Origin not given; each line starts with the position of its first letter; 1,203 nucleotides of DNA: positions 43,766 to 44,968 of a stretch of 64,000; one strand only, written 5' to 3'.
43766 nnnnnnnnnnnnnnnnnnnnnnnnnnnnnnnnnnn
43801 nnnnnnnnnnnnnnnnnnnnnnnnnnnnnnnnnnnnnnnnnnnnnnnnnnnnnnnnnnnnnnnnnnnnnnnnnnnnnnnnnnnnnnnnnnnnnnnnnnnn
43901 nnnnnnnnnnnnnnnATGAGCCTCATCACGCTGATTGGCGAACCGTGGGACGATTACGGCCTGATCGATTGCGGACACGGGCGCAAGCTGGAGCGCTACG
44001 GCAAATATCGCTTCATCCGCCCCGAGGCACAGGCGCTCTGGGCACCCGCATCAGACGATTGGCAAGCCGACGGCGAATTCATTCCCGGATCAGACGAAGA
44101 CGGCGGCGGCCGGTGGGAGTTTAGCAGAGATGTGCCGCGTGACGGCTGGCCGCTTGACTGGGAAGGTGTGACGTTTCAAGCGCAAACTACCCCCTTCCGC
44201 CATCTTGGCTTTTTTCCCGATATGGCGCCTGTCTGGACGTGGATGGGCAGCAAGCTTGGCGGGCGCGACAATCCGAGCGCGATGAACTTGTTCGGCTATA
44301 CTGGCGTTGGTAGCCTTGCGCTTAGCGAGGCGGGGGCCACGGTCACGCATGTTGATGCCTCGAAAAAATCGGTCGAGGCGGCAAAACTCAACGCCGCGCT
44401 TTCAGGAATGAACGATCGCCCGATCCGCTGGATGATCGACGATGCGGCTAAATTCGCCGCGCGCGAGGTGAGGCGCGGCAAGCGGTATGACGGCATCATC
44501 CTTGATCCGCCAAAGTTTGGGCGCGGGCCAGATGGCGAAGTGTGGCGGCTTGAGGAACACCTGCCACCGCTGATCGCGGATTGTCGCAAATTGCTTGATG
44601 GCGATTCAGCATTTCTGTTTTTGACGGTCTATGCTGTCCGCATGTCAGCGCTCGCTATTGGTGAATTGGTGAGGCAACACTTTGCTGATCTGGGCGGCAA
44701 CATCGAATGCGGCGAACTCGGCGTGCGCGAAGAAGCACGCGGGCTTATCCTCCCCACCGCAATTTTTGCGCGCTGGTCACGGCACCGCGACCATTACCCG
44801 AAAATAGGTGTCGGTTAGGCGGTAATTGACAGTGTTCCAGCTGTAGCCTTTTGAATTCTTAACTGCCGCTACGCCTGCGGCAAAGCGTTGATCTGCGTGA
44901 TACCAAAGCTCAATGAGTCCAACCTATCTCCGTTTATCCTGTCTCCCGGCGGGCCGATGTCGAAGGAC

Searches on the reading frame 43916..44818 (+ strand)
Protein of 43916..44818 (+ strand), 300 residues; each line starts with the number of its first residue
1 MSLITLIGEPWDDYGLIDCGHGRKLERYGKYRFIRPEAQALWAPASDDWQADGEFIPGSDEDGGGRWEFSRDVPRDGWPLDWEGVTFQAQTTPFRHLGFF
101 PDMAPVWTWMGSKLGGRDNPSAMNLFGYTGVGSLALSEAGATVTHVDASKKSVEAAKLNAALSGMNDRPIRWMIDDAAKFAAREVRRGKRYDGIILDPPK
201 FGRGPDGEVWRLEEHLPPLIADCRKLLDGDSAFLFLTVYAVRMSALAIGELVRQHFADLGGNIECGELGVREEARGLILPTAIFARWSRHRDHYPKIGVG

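Call 5: search_protein_families(library=pfam, proteins=[window:43916-44818:+], max_evalue=0.01)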
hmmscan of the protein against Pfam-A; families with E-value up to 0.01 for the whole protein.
window:43916-44818:+ (300 aa): 2 families
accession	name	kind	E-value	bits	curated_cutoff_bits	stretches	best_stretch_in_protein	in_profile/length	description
PF10672.15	Methyltrans_SAM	-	3.5e-08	33.5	27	1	75-205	83-210/286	S-adenosylmethionine-dependent methyltransferase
PF03602.21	Cons_hypoth95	-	9.9e-05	22.5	24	1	123-199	46-122/182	Conserved hypothetical protein 95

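Call 7: search_protein_families(library=ncbifam, proteins=[window:43916-44818:+], max_evalue=0.01)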
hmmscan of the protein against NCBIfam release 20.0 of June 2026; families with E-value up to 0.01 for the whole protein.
window:43916-44818:+ (300 aa): 11 families
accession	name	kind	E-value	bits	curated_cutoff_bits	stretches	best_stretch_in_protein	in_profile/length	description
NF053718.1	23SC1962Mtase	equivalog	1e-11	44.2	575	1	120-203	212-293/383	23S rRNA (cytosine(1962)-C(5))-methyltransferase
NF008748.0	PRK11783.1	equivalog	4.7e-10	38.3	466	1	98-235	524-657/704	bifunctional 23S rRNA (guanine(2069)-N(7))-methyltransferase RlmK/23S rRNA (guanine(2445)-N(2))-methyltransferase RlmL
NF011707.0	PRK15128.1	equivalog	1.4e-07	30.8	712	1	120-201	222-304/396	23S rRNA (cytosine(1962)-C(5))-methyltransferase RlmI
NF002910.0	PRK03522.2-3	equivalog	1.3e-06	27.7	558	1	128-207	242-325/383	23S rRNA (uracil(747)-C(5))-methyltransferase RlmC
NF002909.0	PRK03522.2-1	equivalog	6e-06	25.7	553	1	128-210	240-319/374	23S rRNA (uracil(747)-C(5))-methyltransferase RlmC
NF046099.1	RSP_2647_MTase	equivalog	3e-05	23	600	1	119-202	218-301/391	RSP_2647 family RNA methyltransferase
TIGR00479.1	rumA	equivalog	3.2e-05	23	183.55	1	128-202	301-375/432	23S rRNA (uracil(1939)-C(5))-methyltransferase RlmD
NF033380.1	Rlm_2499C5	equivalog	0.00037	19.4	650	1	83-203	188-303/391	23S rRNA (cytosine(2499)-C(5))-methyltransferase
NF009639.0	PRK13168.1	equivalog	0.00057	18.9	458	1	123-202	305-382/446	23S rRNA (uracil(1939)-C(5))-methyltransferase RlmD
TIGR01983.1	UbiG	equivalog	0.00085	18.7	102.95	1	130-194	61-120/228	bifunctional 2-polyprenyl-6-hydroxyphenol methylase/3-demethylubiquinol 3-O-methyltransferase UbiG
TIGR03534.1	RF_mod_PrmC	equivalog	0.0052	16.3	199.1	1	133-199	105-165/253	peptide chain release factor N(5)-glutamine methyltransferase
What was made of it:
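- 43916..44818 (+): rlmI-like class I SAM methyltransferase. It is the last gene of the conserved block coxIII-SURF1-thrC-rlmI. Pfam PF10672 at 3.5e-8 and weak RlmI/RlmK NCBIfam hits (calls 5, 7).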

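Call 35: search_protein_families(library=pfam, proteins=[L091:9300-9695:+], max_evalue=1)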
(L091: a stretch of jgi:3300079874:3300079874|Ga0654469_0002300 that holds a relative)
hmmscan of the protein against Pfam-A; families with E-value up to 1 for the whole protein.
L091:9300-9695:+ (131 aa): 1 family
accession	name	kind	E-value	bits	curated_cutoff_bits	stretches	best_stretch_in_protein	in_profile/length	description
PF11162.13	DUF2946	-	0.00099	20.3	23.7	1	11-128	2-117/117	Protein of unknown function (DUF2946)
